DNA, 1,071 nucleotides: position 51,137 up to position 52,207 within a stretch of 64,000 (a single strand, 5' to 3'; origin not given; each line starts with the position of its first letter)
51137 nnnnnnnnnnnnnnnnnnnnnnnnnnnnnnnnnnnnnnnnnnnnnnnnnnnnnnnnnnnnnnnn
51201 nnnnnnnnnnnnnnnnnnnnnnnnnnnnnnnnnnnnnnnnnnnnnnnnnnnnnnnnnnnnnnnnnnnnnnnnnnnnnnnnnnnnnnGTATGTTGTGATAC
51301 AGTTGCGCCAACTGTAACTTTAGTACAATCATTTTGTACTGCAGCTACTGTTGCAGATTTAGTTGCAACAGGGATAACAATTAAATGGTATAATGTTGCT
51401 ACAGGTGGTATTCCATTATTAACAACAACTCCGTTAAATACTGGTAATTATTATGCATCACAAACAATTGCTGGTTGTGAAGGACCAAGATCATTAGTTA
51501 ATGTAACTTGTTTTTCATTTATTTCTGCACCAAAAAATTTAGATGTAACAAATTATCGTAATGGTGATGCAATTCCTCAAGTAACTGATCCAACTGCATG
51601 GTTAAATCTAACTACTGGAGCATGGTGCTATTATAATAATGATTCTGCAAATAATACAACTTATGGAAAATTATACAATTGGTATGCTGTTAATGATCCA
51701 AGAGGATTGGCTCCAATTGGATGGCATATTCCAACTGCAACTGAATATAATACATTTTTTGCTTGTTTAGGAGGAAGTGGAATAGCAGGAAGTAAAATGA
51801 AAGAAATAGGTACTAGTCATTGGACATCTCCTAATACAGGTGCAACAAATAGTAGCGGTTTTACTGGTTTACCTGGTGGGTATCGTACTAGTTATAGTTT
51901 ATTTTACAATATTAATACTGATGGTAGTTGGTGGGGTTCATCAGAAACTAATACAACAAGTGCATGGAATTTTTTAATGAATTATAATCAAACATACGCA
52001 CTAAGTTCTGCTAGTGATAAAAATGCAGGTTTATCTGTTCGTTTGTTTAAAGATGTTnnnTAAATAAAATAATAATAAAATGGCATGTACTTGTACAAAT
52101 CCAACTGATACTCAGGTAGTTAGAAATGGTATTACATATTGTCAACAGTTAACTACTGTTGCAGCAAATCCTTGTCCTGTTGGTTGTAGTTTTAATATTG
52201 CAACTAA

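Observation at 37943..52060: A modular fiber/adhesin family built from a shared N-terminal Cys-motif anchor, tandem Ig-like repeats and duplicated C-terminal FISUMP domains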

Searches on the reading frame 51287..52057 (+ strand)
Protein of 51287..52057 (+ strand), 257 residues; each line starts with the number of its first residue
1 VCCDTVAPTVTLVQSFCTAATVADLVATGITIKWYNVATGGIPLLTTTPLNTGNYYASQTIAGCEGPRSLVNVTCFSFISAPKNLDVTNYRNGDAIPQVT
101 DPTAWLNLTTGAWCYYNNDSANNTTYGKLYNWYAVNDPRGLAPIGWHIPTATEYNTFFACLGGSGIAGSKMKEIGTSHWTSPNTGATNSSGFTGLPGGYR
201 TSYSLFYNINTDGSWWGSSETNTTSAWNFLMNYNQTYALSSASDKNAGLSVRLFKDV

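Call 50: find_homologous_proteins(query=window:51287-52057:+, max_evalue=1e-10)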
Query window:51287-52057:+ (257 aa): 7976 proteins with E <= 1e-10 among 8000 candidates; the best 120 are listed.
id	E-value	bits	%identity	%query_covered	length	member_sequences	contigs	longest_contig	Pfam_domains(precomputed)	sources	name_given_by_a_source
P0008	1.8e-123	429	60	68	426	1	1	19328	PF09603.16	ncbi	-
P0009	1.1e-122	427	58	68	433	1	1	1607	PF09603.16,PF26707.1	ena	-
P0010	1.6e-122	426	58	72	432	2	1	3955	PF09603.16,PF26707.1,PF07603.18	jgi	jgi:uncharacterized protein (TIGR02145 family)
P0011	3.4e-120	419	60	67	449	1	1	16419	PF09603.16,PF26707.1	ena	-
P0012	9.5e-116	404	55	73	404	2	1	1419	PF09603.16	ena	-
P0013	3.4e-114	399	60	67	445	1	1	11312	PF09603.16,PF07603.18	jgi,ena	-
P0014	1.1e-113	397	60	73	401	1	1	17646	PF09603.16,PF26707.1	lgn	-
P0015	7.6e-112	391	59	67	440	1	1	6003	PF09603.16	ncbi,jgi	jgi:uncharacterized protein (TIGR02145 family)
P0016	7.0e-110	385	56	68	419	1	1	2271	PF09603.16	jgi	jgi:uncharacterized protein (TIGR02145 family)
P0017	1.3e-108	381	55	68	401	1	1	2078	PF09603.16,PF26707.1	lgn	-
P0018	1.6e-108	380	56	67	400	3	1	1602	PF09603.16,PF26707.1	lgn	-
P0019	3.5e-106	373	57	73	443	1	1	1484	PF09603.16,PF26707.1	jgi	-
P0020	8.9e-106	371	54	76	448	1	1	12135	PF09603.16,PF26707.1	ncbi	-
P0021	9.5e-106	371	53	81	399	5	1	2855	PF09603.16,PF26707.1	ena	-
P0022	7.0e-105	368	52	72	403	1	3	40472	PF09603.16,PF26707.1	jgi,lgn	-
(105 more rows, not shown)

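Call 55: find_related_loci(query=A2, collection=viral_contigs, flank=6000)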
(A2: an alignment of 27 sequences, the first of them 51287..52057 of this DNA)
Query A2 (257 aa) in viral_contigs; peptide patterns used: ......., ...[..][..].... (x = any residue, [..] = any of these).
301 stretches matched a pattern; 291 encode a relative of the query (tblastn E <= 1e-3); the best 80 are kept; 79 distinct loci.
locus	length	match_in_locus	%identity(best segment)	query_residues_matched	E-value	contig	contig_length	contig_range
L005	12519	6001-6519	63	84-256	6e-67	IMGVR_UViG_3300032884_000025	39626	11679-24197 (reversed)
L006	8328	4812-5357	58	81-256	1e-66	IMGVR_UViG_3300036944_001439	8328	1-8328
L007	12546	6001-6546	58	81-256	1e-66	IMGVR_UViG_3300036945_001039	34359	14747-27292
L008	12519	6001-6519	63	84-256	4e-65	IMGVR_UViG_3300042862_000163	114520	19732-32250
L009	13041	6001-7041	47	2-256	9e-65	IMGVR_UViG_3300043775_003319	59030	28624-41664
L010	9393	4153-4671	61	84-256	5e-64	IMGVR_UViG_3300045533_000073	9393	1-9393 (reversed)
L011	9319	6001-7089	59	83-256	1e-63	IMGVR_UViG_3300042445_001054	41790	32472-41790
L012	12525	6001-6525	62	83-256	3e-63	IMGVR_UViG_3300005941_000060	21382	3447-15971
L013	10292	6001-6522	61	84-256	4e-63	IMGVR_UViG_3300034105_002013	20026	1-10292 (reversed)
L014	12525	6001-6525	62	83-256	3e-63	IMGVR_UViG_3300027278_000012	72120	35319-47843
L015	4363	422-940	62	83-256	1e-62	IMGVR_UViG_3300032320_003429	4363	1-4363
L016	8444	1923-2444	61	84-256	1e-62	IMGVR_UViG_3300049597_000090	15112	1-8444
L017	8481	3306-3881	58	70-256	2e-62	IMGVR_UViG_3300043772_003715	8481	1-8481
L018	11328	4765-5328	53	69-256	6e-62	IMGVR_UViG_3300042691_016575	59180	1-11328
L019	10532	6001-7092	58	83-256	5e-62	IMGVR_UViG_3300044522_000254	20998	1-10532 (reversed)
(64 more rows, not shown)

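Call 61: predict_structure(alignment_id=A2)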
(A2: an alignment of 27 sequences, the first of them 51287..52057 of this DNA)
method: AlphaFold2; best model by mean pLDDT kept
length: 257 residues; sequences in the alignment: 27
mean_pLDDT: 58.4   pTM: 0.53
mean pLDDT of the five models: 58.4, 54.7, 50.3, 47.3, 43.6
residues with pLDDT >= 90: 0; 70-90: 88; 50-70: 75; < 50: 94
segments of 3 or more residues with pLDDT < 50: 1-25, 52-69, 118-120, 122-125, 166-197, 205-210
pLDDT, mean of each block of 10 residues (from residue 1): 30 39 49 53 54 42 35 68 69 85 74 61 55 81 81 78 50 37 33 42 50 68 81 60 75 75
secondary structure, 60 per line:
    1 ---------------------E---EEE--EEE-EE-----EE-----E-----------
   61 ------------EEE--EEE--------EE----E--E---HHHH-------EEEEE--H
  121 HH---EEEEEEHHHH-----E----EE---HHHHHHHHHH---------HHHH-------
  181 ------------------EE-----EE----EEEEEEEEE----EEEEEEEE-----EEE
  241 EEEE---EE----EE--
elements in order: E26-28 E31-33 E73-75 E78-80 H102-105 E113-117 E126-131 H132-135 H151-160 H170-173 E212-220 E225-232 E238-244

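Call 63: search_solved_structures(query=A2, max_evalue=1)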
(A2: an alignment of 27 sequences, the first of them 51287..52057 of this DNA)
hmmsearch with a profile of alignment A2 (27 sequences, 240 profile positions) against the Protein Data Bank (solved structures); distinct sequences matched with E-value up to 1: 0.

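Call 97: search_solved_structures(query=A6, max_evalue=1, show_alignments=1)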
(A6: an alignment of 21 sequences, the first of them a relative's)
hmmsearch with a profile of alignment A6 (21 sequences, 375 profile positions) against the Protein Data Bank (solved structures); distinct sequences matched with E-value up to 1: 5.
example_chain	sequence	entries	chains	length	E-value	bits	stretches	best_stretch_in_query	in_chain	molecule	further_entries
9qgo_A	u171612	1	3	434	0.00092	21.8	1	205-329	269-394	Tail fiber protein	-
2fkk_A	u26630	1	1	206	0.12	14.9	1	231-319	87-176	Baseplate structural protein Gp10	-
6eun_A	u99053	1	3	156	0.16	14.5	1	97-167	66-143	Adhesin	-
6eup_A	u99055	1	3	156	0.25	13.8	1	97-167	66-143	Adhesin A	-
4q25_A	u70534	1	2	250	0.69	12.4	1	78-126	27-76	Phosphate-specific transport system accessory protein PhoU homolog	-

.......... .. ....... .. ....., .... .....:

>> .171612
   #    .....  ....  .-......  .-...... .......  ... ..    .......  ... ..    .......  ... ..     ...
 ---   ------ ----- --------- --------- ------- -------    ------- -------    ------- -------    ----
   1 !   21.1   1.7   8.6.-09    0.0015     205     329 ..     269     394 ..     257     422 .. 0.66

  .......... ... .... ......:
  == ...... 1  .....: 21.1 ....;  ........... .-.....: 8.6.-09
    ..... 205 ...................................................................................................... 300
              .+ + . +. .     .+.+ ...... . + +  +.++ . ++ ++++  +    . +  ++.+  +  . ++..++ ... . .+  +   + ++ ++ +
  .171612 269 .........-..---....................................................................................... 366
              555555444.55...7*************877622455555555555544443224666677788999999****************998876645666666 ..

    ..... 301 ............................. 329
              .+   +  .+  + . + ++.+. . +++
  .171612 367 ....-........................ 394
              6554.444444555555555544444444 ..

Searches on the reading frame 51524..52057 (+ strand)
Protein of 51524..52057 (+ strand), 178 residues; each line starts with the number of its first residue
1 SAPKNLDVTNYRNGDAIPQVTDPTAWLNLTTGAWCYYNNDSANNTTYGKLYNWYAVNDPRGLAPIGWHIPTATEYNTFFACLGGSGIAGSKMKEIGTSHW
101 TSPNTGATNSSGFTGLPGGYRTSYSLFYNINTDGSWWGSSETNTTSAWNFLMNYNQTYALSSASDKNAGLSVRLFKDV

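Call 54: search_dna_similar(collection=phages, mode=protein, query=window:51524-52057:+, max_rows=40, max_evalue=0.00001)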
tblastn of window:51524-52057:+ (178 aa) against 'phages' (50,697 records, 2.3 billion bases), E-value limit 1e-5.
Records with a match: 4; places in all: 6; records where one place covers at least 80% of the query: 3.
Best place of each record, by identity: <60% 4.
By first word of the organism name: uncultured 2; Microcystis 1; Rhodobacteraceae 1.
By host as written in the record: - 3; Microcystis elabens 1.
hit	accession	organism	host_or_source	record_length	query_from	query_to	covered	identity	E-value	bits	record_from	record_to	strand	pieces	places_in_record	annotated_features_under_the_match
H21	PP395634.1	Microcystis phage Mel-JY01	Microcystis elabens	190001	4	175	97%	34.6%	6e-22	97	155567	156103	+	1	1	major paralogous domain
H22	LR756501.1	uncultured phage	metagenomic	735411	4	177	98%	34.0%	1e-17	85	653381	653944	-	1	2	record has no annotation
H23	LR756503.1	uncultured phage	metagenomic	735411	4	177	98%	34.0%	1e-17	85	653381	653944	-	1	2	record has no annotation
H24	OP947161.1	Rhodobacteraceae phage LS06-2018-MD05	-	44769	48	175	72%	33.8%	1e-8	59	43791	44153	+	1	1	hypothetical protein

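Call 72: predict_structure(alignment_id=A3)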
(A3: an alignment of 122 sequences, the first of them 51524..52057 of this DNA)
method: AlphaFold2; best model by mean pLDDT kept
length: 178 residues; sequences in the alignment: 122
mean_pLDDT: 96.4   pTM: 0.91
mean pLDDT of the five models: 96.4, 96.4, 96.4, 96.3, 96.2
residues with pLDDT >= 90: 171; 70-90: 6; 50-70: 1; < 50: 0
segments of 3 or more residues with pLDDT < 50: none
pLDDT, mean of each block of 10 residues (from residue 1): 88 98 96 97 95 98 97 98 98 97 97 95 93 98 98 98 98 96
secondary structure, 60 per line:
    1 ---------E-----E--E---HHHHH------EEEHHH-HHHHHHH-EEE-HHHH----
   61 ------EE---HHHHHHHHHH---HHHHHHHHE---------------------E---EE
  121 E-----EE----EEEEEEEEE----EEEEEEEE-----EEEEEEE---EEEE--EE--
elements in order: H23-27 E34-36 H41-47 E49-51 H53-56 H72-81 H85-92 E119-121 E133-141 E146-153 E159-165 E169-172

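Call 77: fold_search(model_id=the predicted structure, library=viral)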
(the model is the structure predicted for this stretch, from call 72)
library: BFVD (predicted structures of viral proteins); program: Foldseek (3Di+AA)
matches with E <= 10: 155; with E <= 0.001: 3
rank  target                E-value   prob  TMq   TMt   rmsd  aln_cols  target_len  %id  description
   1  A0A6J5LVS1            4.8e-27  1.00  0.96  0.20   0.7       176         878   50  Fibrobacter succinogenes major paralogous domain [uncultured Caudovirales phage]
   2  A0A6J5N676            1.5e-11  1.00  0.69  0.33   1.3       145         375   32  Fibrobacter succinogenes major paralogous domain [uncultured Caudovirales phage]
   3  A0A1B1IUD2            3.5e-10  1.00  0.69  0.12   1.3       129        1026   34  (no name in the UniProt tables at hand)
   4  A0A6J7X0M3            1.8e-01  0.72  0.19  0.06   3.4        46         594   30  Peptidase S74 domain-containing protein [uncultured Caudovirales phage]
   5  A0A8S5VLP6            4.1e-01  0.25  0.19  0.27   5.9        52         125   15  (no name in the UniProt tables at hand)
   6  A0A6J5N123            5.0e-01  0.10  0.25  0.24  11.7       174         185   10  DUF1566 domain-containing protein [uncultured Caudovirales phage]
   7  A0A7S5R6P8            8.2e-01  0.07  0.17  0.30  14.0        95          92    9  (no name in the UniProt tables at hand)
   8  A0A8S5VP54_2          8.8e-01  0.13  0.34  0.05  14.7       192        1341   14  (no name in the UniProt tables at hand)
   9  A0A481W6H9            1.1e+00  0.03  0.12  0.16  12.2        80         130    9  Uncharacterized protein [Pseudomonas phage Psa21]
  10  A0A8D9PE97            1.1e+00  0.05  0.14  0.31   7.7        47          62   19  Uncharacterized protein [Bacteriophage sp.]
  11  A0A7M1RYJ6            1.3e+00  0.02  0.17  0.05  17.8       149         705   16  Uncharacterized protein [uncultured phage cr108_1]
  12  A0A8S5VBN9            1.8e+00  0.07  0.24  0.14   9.7       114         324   14  DUF6273 domain-containing protein [Myoviridae sp. ctbEa13]
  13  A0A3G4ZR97            2.0e+00  0.04  0.14  0.09  10.8        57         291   14  Uncharacterized protein [Dasosvirus sp.]
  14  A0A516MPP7            2.1e+00  0.06  0.29  0.15   9.6       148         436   14  (no name in the UniProt tables at hand)
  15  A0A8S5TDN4            2.3e+00  0.23  0.15  0.45   2.4        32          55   31  Uncharacterized protein (Fragment) [Siphoviridae sp. ctNnX9]
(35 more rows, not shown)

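Call 82: find_related_loci(query=window:51524-52057:+, collection=genome_contigs, flank=1000)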
Query window:51524-52057:+ (178 aa) in genome_contigs; peptide patterns used: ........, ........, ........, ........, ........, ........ (x = any residue, [..] = any of these).
600 stretches matched a pattern (row limit reached: there are more); 570 encode a relative of the query (tblastn E <= 1e-3); the best 80 are kept; 79 distinct loci.
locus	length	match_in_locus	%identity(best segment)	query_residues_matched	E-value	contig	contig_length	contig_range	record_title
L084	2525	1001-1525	66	4-177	3e-68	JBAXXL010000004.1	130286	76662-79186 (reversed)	MAG: bacterium isolate ELA738 MAG738_4, whole genome shotgun sequence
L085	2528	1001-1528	63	4-177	9e-68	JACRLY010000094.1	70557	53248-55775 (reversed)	MAG: Ignavibacteriae bacterium isolate NC_groundwater_1893_Pr3_B-0.1um_34_8 SR2-18-B1_coassembly_253501, whole genome sh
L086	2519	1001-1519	62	5-177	2e-67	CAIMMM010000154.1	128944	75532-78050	MAG: uncultured Bacteroidetes bacterium isolate KTt_bin-1219 genome assembly, contig: bin-1219:154/178, whole genome sho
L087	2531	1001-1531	59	4-177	1e-66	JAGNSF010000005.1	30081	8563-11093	MAG: Flavobacterium sp. isolate Go_Eff_bin_279 Go_Eff_2517_length_30081_cov_10.888763, whole genome shotgun sequence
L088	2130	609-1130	60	4-177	1e-66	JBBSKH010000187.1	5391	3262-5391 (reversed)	MAG: Chitinophagales bacterium isolate LS4_metabat2.285 LS4_metabat2.285_K_3669274_L_5391_cov_14.7196, whole genome shot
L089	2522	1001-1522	58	4-177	4e-66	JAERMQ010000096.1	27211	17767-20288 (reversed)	MAG: Ignavibacteria bacterium isolate CoA_1_bin.73 scaffold_3406, whole genome shotgun sequence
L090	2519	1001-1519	60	4-177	1e-66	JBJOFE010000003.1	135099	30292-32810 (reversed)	MAG: Bacteroidota bacterium isolate sangamon_2019_sw_WHONDRS-S19S_0083_A_bin.57 scaffold_000030, whole genome shotgun se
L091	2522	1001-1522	64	5-177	5e-66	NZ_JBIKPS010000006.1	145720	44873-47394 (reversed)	MAG: Flavobacterium sp. isolate ME2015-05-02_3300035682_group6_bin8 Rohwer_bin886_scaffold_21_c1, whole genome shotgun s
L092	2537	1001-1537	59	4-177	5e-66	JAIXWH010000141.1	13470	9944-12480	MAG: Chitinophagaceae bacterium isolate D4_MAG_00012 pond_D4_MAG_00012_000000000056, whole genome shotgun sequence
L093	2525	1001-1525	60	4-177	4e-66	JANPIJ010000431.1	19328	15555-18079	MAG: Ferruginibacter sp. isolate VAR_61_metabat_90 VAR_61_k141_1677547, whole genome shotgun sequence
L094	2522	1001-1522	61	4-177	1e-65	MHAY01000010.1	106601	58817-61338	MAG: Ignavibacteria bacterium RIFOXYC2_FULL_35_21 rifoxyc2_full_scaffold_124, whole genome shotgun sequence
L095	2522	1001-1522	61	4-177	1e-65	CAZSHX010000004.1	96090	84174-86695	MAG TPA_asm: uncultured Hyphomicrobiales bacterium isolate SRP284006_co1_568 genome assembly, contig: NODE_239_length_96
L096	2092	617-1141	61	4-177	2e-67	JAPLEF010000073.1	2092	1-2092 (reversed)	MAG: Sphingobacteriales bacterium isolate LacPavin_0818_WC50_MAG_41_19 LacPavin_0818_WC50_scaffold_695869, whole genome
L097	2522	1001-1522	60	4-177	2e-65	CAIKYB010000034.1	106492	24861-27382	MAG: uncultured Bacteroidetes bacterium isolate KTt_bin-2244 genome assembly, contig: bin-2244:34/46, whole genome shotg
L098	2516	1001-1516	61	5-177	6e-65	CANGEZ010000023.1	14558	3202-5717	MAG: Chitinophagaceae bacterium isolate Jr-28aug17-189 genome assembly, contig: Jr-28aug17-C5334, whole genome shotgun s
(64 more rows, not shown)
